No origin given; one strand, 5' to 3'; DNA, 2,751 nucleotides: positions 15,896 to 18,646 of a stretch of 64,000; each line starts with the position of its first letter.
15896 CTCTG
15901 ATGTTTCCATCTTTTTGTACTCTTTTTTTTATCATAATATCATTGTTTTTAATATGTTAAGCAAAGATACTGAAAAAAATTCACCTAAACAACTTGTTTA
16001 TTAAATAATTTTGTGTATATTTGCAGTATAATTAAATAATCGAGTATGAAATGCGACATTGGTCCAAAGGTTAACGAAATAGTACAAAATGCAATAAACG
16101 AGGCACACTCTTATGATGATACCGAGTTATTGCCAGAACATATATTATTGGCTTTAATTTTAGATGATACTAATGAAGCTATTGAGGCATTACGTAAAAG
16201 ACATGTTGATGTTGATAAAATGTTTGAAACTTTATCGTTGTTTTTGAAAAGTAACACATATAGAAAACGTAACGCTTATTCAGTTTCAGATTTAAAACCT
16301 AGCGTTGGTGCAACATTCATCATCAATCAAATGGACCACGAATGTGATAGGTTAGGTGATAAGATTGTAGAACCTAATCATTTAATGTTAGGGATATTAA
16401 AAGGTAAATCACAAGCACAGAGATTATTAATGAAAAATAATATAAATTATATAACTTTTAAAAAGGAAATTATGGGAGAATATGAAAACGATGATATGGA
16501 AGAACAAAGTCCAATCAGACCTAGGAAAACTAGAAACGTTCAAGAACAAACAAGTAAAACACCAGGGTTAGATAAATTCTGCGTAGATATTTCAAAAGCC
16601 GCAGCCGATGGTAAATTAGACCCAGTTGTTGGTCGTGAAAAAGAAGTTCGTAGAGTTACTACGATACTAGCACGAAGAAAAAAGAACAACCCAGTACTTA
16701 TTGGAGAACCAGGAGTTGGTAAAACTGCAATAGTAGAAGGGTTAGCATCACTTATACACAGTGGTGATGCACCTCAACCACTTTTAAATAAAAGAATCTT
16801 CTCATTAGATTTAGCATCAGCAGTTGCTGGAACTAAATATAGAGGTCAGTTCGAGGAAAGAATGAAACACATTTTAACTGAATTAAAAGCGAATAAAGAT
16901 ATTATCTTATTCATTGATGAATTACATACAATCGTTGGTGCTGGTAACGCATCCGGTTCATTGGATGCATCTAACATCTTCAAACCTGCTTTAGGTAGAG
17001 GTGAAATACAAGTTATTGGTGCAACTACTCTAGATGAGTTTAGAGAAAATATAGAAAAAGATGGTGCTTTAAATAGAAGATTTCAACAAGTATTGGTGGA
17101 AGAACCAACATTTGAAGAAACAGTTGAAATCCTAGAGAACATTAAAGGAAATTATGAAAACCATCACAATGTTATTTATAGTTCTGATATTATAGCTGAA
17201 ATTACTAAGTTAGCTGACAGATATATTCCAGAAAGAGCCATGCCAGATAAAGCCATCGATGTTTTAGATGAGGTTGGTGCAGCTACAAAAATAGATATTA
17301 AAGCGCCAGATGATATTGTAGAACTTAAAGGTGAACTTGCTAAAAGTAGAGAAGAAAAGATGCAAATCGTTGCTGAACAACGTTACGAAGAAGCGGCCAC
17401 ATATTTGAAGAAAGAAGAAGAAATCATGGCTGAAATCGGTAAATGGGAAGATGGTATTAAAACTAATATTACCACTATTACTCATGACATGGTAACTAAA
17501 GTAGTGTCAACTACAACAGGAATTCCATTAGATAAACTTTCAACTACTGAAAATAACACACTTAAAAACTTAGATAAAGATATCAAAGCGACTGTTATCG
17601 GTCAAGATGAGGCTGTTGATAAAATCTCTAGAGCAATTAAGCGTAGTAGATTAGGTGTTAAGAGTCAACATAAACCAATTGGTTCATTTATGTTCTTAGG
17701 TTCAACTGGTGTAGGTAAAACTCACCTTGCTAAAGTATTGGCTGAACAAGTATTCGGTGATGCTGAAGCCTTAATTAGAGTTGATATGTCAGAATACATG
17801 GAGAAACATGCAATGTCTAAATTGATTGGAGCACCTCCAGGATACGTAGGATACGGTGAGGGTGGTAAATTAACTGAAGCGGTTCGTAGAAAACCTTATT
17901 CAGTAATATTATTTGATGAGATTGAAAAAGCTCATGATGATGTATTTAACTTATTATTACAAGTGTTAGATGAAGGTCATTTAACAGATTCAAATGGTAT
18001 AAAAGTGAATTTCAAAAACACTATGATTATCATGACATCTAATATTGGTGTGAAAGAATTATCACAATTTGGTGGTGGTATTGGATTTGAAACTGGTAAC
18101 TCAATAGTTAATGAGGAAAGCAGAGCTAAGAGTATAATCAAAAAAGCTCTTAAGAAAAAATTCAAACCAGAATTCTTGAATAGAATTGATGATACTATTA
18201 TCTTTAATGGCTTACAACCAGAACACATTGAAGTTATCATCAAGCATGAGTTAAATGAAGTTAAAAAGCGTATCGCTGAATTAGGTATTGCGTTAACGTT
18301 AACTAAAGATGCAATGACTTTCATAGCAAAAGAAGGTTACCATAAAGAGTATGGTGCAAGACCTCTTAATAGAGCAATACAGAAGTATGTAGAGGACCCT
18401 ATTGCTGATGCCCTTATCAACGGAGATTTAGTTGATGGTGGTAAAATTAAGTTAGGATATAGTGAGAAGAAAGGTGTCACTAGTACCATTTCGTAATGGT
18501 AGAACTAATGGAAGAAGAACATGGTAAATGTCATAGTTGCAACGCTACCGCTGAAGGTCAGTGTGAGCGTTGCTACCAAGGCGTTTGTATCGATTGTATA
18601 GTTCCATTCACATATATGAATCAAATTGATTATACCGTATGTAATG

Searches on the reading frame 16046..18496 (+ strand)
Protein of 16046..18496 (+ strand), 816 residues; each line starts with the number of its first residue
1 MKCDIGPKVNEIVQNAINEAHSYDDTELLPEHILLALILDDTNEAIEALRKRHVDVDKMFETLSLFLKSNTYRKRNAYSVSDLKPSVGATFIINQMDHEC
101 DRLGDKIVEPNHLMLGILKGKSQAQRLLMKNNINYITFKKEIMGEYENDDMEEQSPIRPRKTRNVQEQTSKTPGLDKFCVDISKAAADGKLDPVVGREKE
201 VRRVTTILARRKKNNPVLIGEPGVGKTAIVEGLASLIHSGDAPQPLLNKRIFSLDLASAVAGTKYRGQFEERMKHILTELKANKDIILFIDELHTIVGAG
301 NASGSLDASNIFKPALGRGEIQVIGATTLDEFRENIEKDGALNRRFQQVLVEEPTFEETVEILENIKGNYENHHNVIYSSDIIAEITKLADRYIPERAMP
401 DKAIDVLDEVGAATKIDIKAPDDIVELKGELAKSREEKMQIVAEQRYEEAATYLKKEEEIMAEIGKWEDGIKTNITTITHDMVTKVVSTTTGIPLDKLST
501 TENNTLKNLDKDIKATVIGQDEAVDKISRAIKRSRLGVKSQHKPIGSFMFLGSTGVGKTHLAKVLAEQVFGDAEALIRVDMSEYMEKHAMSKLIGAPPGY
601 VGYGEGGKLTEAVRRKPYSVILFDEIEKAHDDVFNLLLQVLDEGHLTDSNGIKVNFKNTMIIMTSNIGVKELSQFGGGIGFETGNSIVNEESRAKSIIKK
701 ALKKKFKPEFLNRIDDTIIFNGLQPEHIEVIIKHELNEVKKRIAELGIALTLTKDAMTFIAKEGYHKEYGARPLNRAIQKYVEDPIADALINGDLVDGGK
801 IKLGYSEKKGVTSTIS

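Call 11: search_protein_families(library=phrogs, proteins=[window:16046-18496:+], max_evalue=0.001)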
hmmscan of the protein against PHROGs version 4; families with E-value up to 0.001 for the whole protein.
window:16046-18496:+ (816 aa): 17 families
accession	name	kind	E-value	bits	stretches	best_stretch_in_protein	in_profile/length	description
phrog_4871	-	other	6.4e-250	832.7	1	7-810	10-752/764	ATP-dependent protease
phrog_3757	-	unknown function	1.7e-11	45.1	1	190-299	104-199/367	-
phrog_5846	-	DNA, RNA and nucleotide metabolism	6.9e-11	43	1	516-583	17-73/380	clamp loader of DNA polymerase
phrog_168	-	DNA, RNA and nucleotide metabolism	1.2e-09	39.3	1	543-743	40-204/314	clamp loader of DNA polymerase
phrog_249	-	moron, auxiliary metabolic gene and host takeover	1.3e-09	38.8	1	423-652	15-231/380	porphyrin biosynthesis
phrog_10401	-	other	4.9e-09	36.4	0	167-301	414-535/667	ATPase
phrog_3277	-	DNA, RNA and nucleotide metabolism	8.2e-09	36.5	0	546-581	11-47/168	DnaC-like helicase loader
phrog_1297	-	other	3.4e-07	30.6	0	547-644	27-126/356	ATPase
phrog_296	-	integration and excision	6e-07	29.5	0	548-637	321-408/626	DNA transposition protein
phrog_7998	-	unknown function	7.9e-07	29.5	0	515-628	17-129/339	-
phrog_4339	-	unknown function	2.8e-06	27.7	0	517-569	18-75/552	-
phrog_50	-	DNA, RNA and nucleotide metabolism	6.9e-06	26.4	0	506-572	339-396/570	DnaC-like helicase loader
phrog_8638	-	unknown function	8.9e-05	22.3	0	217-297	309-377/568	-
phrog_25255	-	unknown function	0.00022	20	0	539-596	297-354/1125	-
phrog_9172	-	unknown function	0.00044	20.2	0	213-298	107-180/509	-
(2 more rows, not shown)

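Call 49: search_dna_similar(query=window:16046-18496:+, collection=phages, mode=protein, max_rows=10)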
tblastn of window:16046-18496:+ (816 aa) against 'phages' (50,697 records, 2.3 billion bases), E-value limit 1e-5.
Records with a match: 199; places in all: 201; records where one place covers at least 80% of the query: 61.
Best place of each record, by identity: <60% 199.
By first word of the organism name: Bacteriophage 56; Escherichia 33; Listeria 22; Pseudomonas 11; Klebsiella 11; Salmonella 10; Erwinia 8; Vibrio 7; uncultured 6; Enterococcus 6; and 11 more.
By host as written in the record: - 80; Listeria monocytogenes 22; Escherichia coli 10; Staphylococcus aureus 5; Pseudomonas aeruginosa PAO1 5; Klebsiella pneumoniae 5; Salmonella enterica subsp. enterica serovar Typhimurium 4; Enterococcus faecalis 3; and 46 more.
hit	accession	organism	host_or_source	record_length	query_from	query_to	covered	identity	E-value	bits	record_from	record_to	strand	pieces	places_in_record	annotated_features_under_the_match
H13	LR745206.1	uncultured phage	metagenomic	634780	127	806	83%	53.6%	0e+0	688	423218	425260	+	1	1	record has no annotation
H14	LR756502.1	uncultured phage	metagenomic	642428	170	807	78%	56.0%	0e+0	701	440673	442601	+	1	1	record has no annotation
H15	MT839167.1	Bacteriophage sp.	human fecal samples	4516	89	798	87%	48.5%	0e+0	636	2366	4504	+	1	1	record has no annotation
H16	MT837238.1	Bacteriophage sp.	human fecal samples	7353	169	809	79%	53.3%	0e+0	676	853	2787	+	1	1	record has no annotation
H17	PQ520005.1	Enterococcus phage IME_EF3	-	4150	99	809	87%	47.7%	0e+0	624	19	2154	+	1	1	record has no annotation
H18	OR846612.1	Enterococcus phage Efs 1-1-1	Enterococcus faecalis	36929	99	809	87%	47.7%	0e+0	624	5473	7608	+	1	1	record has no annotation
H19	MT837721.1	Bacteriophage sp.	human fecal samples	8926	150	809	81%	51.3%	0e+0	664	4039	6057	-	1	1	record has no annotation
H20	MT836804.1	Bacteriophage sp.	human fecal samples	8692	102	800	86%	48.2%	0e+0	650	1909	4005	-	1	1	record has no annotation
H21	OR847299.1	Listeria phage LM 4-11-1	Listeria monocytogenes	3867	79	809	90%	46.0%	0e+0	650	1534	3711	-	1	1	record has no annotation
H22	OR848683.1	Listeria phage LM 4-14-1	Listeria monocytogenes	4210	79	809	90%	46.0%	0e+0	650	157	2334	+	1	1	record has no annotation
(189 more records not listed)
